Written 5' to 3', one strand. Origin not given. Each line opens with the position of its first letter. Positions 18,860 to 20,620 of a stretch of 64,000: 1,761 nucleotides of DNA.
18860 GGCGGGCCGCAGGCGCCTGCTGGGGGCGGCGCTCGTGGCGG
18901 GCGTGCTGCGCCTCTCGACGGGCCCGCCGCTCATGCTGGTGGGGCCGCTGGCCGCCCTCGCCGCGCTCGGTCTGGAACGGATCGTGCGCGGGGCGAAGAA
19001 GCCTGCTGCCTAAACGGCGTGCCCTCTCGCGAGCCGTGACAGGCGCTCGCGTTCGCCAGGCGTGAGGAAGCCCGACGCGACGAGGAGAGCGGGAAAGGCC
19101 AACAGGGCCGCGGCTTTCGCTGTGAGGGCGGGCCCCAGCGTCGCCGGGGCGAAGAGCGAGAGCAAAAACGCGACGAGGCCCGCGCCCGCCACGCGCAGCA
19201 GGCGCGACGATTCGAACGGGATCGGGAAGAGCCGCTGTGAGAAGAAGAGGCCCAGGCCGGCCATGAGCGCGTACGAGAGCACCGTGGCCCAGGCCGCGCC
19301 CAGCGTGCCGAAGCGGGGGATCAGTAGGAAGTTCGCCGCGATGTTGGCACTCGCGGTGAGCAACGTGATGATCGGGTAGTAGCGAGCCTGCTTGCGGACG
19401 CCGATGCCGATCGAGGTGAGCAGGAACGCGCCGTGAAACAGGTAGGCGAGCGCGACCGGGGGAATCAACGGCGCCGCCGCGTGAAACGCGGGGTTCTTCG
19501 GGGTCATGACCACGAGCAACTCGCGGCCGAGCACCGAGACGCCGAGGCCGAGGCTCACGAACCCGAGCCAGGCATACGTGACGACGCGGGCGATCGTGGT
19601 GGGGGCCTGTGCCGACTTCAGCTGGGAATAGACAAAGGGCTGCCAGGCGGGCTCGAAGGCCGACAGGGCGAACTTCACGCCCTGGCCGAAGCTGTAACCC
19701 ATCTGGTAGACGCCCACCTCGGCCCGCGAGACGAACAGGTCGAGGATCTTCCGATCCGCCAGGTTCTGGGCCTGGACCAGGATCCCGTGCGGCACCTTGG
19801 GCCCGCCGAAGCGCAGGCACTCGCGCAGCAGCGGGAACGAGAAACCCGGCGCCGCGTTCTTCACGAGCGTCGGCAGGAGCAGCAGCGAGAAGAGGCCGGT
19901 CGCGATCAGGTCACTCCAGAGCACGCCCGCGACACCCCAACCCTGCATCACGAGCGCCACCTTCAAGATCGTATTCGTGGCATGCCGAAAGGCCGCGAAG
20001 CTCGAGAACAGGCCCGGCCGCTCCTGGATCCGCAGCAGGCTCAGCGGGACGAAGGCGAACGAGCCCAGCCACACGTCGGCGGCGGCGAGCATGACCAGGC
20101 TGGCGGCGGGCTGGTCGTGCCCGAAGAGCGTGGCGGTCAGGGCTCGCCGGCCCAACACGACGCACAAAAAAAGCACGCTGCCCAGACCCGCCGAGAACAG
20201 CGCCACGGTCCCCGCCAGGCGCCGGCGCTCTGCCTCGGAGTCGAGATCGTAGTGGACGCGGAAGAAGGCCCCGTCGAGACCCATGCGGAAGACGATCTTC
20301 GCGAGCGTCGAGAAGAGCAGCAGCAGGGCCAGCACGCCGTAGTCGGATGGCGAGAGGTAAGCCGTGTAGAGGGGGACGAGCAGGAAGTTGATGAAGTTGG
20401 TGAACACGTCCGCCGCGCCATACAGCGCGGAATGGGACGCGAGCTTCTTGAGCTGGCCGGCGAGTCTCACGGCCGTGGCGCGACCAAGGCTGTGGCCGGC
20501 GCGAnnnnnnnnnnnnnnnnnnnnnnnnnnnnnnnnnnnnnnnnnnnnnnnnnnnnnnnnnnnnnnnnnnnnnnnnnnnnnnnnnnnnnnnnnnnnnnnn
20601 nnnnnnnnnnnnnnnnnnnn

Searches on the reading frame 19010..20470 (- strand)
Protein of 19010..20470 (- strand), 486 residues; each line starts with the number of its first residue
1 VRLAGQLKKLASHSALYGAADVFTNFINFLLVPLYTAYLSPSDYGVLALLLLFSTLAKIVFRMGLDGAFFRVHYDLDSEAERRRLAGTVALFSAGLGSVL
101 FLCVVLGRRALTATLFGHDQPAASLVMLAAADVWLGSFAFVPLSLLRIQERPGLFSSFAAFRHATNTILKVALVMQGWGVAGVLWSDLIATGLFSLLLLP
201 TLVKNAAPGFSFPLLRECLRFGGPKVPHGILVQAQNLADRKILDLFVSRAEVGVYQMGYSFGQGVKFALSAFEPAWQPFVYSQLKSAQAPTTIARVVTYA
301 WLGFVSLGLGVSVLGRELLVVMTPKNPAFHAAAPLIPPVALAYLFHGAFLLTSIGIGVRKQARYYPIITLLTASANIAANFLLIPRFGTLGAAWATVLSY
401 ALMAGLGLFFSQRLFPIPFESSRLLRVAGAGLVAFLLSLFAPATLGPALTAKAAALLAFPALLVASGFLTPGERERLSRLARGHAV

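Call 7: search_protein_families(library=pfam, proteins=[window:19010-20470:-], max_evalue=0.001)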
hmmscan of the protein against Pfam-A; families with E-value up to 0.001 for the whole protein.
window:19010-20470:- (486 aa): 2 families
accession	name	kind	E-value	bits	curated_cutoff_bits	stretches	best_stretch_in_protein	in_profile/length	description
PF13440.11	Polysacc_synt_3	-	1.3e-17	64.5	23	1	39-263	6-222/293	Polysaccharide biosynthesis protein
PF01943.22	Polysacc_synt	-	1.9e-14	54.2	28.2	1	16-263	7-252/274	Polysaccharide biosynthesis protein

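Call 55: search_protein_families(library=ncbifam, proteins=[window:19010-20470:-], max_evalue=0.01)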
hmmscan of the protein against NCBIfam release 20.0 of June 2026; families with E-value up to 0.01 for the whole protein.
window:19010-20470:- (486 aa): 3 families
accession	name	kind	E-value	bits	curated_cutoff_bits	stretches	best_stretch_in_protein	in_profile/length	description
NF050818.1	PolSacchBiosHfsF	equivalog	5.9e-13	48.6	700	1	21-455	13-448/468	polysaccharide biosynthesis protein HfsF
TIGR00797.1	matE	subfamily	4.2e-05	22.6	147.4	1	282-413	57-194/396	MATE family efflux transporter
NF047674.1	TeichurnBiosyTuaB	equivalog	4.9e-05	22.5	580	1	27-260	25-252/469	teichuronic acid biosynthesis protein TuaB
